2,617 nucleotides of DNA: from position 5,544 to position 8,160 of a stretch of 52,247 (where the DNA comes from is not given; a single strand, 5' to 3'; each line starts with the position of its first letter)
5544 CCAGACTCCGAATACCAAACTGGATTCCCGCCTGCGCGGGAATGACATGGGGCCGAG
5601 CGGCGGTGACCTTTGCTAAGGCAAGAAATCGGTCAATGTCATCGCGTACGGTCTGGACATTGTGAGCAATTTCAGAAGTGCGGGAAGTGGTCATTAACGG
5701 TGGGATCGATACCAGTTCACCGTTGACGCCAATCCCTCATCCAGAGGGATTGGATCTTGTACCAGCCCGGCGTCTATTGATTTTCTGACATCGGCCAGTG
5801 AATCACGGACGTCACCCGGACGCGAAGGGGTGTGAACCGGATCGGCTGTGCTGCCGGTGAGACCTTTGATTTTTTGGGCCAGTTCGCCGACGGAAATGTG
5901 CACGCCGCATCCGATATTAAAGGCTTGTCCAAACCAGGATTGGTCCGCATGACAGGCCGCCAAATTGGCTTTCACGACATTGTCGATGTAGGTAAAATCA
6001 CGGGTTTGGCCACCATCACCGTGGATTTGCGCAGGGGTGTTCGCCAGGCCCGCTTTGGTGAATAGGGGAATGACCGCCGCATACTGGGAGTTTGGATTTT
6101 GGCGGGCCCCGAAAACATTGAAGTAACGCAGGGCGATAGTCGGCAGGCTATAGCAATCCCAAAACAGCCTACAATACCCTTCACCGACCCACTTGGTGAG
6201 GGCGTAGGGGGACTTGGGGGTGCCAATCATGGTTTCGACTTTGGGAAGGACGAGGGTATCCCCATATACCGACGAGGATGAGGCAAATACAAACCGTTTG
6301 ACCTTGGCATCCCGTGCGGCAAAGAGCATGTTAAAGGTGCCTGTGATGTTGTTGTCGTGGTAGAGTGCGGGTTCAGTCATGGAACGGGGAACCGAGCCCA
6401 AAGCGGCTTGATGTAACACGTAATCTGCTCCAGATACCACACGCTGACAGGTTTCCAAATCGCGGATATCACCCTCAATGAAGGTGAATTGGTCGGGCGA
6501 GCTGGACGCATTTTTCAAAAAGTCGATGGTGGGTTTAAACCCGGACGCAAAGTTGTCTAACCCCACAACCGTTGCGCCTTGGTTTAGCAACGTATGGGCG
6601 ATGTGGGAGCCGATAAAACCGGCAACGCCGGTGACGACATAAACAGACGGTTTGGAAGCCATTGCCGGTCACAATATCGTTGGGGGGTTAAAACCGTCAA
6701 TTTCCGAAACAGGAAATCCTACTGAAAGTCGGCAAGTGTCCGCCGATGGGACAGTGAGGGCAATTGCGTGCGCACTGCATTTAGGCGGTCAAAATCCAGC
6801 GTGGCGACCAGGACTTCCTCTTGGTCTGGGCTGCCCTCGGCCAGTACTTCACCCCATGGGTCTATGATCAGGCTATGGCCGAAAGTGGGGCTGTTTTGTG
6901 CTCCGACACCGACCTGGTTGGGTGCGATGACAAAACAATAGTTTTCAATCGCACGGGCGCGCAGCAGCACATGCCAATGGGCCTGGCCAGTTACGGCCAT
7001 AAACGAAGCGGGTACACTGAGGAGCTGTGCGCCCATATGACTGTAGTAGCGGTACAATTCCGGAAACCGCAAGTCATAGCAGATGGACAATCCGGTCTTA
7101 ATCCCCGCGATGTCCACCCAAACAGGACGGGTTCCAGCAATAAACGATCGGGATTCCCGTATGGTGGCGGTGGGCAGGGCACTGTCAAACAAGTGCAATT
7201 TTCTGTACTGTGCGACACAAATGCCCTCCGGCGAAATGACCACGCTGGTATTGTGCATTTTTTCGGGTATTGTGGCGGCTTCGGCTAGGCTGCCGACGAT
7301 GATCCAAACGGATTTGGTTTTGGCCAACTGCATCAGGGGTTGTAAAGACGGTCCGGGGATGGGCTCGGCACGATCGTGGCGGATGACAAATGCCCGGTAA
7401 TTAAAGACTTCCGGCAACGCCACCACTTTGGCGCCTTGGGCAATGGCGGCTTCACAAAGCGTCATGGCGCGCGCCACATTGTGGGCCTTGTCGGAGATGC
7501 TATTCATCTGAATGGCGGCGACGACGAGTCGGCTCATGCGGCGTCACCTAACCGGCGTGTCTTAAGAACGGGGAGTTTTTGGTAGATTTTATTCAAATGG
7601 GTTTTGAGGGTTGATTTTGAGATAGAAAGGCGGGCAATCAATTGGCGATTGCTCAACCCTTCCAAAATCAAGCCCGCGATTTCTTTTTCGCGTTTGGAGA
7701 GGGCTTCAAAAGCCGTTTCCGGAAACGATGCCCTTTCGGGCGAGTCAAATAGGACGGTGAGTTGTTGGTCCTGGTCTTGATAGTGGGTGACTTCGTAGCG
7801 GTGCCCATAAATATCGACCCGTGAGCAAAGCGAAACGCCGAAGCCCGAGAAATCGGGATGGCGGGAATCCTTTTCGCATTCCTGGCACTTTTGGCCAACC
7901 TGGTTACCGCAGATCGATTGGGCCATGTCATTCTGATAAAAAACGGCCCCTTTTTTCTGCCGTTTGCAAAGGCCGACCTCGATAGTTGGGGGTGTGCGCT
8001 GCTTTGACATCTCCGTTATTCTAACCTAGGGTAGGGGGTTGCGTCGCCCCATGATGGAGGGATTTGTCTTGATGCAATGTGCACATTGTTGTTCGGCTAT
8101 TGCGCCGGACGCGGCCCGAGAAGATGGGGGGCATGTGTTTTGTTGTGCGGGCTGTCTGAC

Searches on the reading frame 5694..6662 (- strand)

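Call 46: search_protein_families(library=pfam, proteins=[window:5694-6662:-], max_evalue=0.01)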
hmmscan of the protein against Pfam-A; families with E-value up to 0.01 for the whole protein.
window:5694-6662:- (322 aa): 11 families
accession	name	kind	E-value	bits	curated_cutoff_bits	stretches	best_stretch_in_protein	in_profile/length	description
PF01370.27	Epimerase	-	3.7e-58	197.2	20.9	1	9-251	2-240/240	NAD dependent epimerase/dehydratase family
PF16363.11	GDP_Man_Dehyd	-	3.5e-51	175.1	27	1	10-292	2-310/332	GDP-mannose 4,6 dehydratase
PF01073.25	3Beta_HSD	-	1e-22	80.9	22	1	9-238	1-230/280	3-beta hydroxysteroid dehydrogenase/isomerase family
PF02719.21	Polysacc_synt_2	-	3.7e-14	53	20.2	1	9-273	2-251/293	Polysaccharide biosynthesis protein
PF07993.18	NAD_binding_4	-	8.7e-10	38.6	20.1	1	10-232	1-257/258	Male sterility protein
PF13460.12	NAD_binding_10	-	5.2e-08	33.4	27.2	1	12-134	1-103/184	NAD(P)H-binding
PF04321.23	RmlD_sub_bind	-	1.5e-07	31.3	27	1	9-186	4-154/287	RmlD substrate binding domain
PF00106.31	adh_short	-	7.8e-07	29.2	26.6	1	7-79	2-71/195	short chain dehydrogenase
PF08659.16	KR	-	0.00018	22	22.6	1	7-130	2-137/180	KR domain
PF05368.20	NmrA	-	0.00021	21.5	27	1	9-129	6-107/298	NmrA-like family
PF13561.12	adh_short_C2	-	0.0048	16.9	27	1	12-79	1-65/236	Enoyl-(Acyl carrier protein) reductase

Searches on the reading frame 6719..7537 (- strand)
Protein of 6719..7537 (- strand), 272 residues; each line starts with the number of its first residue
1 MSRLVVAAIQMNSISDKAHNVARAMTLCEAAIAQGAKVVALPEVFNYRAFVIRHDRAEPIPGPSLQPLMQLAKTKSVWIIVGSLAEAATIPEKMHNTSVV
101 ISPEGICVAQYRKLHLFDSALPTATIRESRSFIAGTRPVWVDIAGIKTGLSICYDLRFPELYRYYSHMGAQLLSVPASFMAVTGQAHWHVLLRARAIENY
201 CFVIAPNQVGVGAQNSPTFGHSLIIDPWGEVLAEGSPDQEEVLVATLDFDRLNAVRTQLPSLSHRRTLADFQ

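Call 46: search_protein_families(library=pfam, proteins=[window:6719-7537:-], max_evalue=0.01)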
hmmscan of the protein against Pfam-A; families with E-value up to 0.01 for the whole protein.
window:6719-7537:- (272 aa): 1 family
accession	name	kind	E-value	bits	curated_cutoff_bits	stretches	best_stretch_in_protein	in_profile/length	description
PF00795.27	CN_hydrolase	-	1.1e-63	215.4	23.2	1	6-256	2-255/256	Carbon-nitrogen hydrolase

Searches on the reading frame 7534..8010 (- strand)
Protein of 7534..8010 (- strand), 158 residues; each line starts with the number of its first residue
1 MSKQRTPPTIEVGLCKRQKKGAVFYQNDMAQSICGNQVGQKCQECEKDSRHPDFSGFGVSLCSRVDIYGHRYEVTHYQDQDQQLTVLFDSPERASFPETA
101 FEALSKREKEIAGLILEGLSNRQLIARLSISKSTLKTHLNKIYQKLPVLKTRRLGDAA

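Call 46: search_protein_families(library=pfam, proteins=[window:7534-8010:-], max_evalue=0.01)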
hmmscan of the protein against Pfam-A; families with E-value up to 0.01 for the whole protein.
window:7534-8010:- (158 aa): 2 families
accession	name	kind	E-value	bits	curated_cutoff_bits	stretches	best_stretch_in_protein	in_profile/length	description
PF00196.25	GerE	-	1.7e-11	44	23.5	1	103-148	2-47/57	Bacterial regulatory proteins, luxR family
PF13412.12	HTH_24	-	0.0088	16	21.9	0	118-141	17-40/48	Winged helix-turn-helix DNA-binding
